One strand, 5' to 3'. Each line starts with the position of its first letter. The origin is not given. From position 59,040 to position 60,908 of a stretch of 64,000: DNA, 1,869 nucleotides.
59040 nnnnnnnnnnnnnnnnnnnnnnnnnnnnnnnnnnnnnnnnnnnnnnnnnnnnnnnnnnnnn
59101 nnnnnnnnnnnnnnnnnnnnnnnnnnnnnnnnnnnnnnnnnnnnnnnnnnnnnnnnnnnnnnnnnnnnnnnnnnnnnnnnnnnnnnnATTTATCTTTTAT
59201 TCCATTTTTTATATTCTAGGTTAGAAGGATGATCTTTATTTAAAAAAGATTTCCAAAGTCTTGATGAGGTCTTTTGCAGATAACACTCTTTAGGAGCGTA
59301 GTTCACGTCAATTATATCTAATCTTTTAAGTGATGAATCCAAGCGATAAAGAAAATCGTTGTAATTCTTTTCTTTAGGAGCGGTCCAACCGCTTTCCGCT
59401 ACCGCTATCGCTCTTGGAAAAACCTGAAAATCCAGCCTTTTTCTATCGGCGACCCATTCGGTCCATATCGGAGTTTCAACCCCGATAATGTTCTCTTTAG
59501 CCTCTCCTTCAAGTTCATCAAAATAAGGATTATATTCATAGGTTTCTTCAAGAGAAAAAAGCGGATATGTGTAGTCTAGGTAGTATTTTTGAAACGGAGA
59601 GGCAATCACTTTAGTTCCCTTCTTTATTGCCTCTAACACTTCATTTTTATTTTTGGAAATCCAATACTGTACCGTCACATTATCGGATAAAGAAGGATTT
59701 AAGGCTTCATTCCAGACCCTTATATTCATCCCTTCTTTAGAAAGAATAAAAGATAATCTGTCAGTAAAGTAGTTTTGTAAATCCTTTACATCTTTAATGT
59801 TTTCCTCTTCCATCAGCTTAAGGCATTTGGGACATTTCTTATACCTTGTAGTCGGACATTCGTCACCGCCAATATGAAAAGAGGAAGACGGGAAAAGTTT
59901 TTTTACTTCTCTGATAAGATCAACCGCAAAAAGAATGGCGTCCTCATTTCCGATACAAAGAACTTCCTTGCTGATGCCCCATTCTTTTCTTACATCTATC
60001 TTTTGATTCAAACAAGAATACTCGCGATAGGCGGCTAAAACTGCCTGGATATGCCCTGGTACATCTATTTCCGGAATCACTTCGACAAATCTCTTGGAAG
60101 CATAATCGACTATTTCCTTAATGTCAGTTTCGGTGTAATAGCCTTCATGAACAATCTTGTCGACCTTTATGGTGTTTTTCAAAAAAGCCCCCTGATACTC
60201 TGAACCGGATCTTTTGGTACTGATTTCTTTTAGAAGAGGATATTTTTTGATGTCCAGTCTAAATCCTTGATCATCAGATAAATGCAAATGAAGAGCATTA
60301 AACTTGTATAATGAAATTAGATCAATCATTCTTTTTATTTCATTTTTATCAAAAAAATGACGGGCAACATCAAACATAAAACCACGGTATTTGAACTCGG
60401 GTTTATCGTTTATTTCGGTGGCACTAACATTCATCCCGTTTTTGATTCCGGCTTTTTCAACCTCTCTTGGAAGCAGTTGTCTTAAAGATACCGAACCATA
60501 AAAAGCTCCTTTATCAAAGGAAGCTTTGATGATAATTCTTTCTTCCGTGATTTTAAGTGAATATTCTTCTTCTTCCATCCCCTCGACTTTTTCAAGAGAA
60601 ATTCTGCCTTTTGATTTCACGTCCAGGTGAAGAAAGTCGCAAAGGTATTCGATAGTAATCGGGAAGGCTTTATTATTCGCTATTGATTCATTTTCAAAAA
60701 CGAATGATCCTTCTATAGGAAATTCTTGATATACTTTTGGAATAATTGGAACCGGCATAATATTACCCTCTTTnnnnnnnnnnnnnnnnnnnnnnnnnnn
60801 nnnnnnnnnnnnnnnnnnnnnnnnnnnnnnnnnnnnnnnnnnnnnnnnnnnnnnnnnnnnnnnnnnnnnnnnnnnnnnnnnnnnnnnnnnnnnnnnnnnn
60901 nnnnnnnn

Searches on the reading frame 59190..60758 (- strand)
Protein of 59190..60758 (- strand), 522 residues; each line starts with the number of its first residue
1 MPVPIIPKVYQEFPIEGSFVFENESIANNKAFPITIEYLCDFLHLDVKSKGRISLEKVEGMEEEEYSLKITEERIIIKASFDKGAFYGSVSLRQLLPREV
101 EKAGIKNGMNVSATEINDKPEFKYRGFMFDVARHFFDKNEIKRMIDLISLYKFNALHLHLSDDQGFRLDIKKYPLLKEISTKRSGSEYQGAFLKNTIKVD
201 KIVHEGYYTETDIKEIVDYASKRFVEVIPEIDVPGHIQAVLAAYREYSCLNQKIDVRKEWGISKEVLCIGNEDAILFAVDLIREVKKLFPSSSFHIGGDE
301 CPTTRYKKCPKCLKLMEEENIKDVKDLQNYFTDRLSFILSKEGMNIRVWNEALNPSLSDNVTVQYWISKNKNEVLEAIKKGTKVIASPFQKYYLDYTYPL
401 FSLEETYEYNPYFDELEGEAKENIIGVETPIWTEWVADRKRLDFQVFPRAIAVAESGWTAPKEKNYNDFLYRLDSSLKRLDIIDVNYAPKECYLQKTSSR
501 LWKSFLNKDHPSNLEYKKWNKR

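Call 73: search_protein_families(library=pfam, proteins=[window:59190-60758:-], max_evalue=0.00001)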
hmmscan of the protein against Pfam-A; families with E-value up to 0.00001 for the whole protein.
window:59190-60758:- (522 aa): 2 families
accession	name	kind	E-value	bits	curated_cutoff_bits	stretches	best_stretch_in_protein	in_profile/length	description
PF00728.28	Glyco_hydro_20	-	2.4e-103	346.6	22.3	1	122-460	1-347/348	Glycosyl hydrolase family 20, catalytic domain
PF02838.20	Glyco_hydro_20b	-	1.9e-09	38.8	26.1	1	49-118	59-123/124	Glycosyl hydrolase family 20, domain 2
